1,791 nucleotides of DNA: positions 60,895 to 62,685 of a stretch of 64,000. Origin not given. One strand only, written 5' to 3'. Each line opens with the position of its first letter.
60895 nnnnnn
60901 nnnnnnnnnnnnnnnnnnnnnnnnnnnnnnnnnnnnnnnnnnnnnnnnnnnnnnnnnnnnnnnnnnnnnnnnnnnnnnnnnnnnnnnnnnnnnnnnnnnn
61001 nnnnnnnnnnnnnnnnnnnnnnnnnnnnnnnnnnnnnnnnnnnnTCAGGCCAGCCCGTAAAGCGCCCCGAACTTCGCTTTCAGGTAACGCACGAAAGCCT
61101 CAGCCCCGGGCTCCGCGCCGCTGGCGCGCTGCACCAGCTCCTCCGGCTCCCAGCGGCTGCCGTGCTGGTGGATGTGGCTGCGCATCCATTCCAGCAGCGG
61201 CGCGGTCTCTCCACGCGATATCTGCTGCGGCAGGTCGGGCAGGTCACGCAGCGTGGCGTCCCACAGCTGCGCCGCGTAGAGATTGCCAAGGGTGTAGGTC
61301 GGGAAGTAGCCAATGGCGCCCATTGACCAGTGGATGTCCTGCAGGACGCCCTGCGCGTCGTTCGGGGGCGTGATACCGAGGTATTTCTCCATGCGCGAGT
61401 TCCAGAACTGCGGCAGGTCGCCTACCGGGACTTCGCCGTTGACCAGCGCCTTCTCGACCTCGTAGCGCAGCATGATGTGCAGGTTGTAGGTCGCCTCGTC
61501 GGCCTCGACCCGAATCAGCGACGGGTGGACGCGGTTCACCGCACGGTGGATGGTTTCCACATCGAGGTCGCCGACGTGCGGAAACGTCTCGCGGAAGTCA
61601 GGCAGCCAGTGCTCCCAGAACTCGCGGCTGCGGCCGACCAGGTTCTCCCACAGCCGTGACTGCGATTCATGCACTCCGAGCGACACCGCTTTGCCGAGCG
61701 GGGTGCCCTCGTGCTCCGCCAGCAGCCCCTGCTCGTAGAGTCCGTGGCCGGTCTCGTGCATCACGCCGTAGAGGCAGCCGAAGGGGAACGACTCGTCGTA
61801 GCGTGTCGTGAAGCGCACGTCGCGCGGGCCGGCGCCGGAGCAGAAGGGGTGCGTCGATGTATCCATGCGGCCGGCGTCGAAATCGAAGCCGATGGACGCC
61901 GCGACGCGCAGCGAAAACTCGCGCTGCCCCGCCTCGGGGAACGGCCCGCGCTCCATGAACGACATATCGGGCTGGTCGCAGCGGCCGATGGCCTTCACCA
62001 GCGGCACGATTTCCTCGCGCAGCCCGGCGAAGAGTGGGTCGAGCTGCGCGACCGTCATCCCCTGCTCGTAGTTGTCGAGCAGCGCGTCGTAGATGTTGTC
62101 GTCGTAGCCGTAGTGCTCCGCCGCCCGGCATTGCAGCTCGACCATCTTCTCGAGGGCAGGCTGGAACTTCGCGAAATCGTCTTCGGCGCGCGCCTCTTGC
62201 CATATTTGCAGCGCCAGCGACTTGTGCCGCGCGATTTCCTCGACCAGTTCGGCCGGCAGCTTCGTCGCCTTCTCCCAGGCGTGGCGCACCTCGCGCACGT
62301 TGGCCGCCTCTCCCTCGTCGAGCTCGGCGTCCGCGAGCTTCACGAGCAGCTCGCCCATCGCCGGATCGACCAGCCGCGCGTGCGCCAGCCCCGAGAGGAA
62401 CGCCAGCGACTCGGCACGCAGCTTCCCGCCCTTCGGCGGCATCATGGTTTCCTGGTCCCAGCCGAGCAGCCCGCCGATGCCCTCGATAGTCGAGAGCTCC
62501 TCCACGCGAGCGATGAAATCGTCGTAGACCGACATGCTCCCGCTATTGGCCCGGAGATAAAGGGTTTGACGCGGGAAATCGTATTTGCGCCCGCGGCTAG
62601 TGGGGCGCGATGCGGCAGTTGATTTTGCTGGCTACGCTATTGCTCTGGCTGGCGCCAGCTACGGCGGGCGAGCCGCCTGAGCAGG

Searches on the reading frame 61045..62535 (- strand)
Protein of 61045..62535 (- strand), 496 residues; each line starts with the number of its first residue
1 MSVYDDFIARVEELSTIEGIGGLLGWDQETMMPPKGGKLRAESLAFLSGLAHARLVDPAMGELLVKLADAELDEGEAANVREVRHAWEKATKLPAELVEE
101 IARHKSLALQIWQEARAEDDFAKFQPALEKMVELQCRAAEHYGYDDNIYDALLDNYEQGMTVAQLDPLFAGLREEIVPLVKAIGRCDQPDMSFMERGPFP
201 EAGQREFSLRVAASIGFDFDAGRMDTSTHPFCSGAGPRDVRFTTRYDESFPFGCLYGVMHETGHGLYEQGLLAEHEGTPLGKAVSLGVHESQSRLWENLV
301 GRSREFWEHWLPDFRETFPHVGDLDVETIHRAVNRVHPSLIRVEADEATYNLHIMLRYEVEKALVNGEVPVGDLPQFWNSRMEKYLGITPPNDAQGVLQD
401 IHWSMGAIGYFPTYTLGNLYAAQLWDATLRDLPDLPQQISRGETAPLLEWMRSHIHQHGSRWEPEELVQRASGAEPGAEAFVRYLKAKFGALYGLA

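Call 7: search_protein_families(library=pfam, proteins=[window:61045-62532:-], max_evalue=0.001)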
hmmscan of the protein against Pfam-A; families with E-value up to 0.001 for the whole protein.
window:61045-62532:- (495 aa): 1 family
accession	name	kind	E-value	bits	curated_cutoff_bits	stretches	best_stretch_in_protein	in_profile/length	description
PF02074.21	Peptidase_M32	-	4.6e-182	606.5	25.1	1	9-488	5-489/489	Carboxypeptidase Taq (M32) metallopeptidase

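Call 89: find_encoding_contigs(protein=window:61045-62535:-, flank=8000, max_places=3)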
Protein window:61045-62535:- (496 aa): 2 contigs read that carry it; 2 places shown.
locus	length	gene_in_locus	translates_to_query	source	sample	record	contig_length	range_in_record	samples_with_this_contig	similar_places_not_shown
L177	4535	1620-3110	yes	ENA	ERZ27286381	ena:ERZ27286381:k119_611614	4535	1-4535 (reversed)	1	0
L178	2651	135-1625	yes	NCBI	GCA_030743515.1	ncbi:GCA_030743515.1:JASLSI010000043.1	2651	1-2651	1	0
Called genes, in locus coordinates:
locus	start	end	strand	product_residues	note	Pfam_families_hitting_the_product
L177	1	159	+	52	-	?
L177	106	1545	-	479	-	PF16656:Pur_ac_phosph_N, PF00149:Metallophos, PF14008:Metallophos_C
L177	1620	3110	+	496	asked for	PF02074:Peptidase_M32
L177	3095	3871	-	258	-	PF04389:Peptidase_M28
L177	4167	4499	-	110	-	PF12804:NTP_transf_3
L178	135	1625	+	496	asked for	PF02074:Peptidase_M32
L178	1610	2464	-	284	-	PF04389:Peptidase_M28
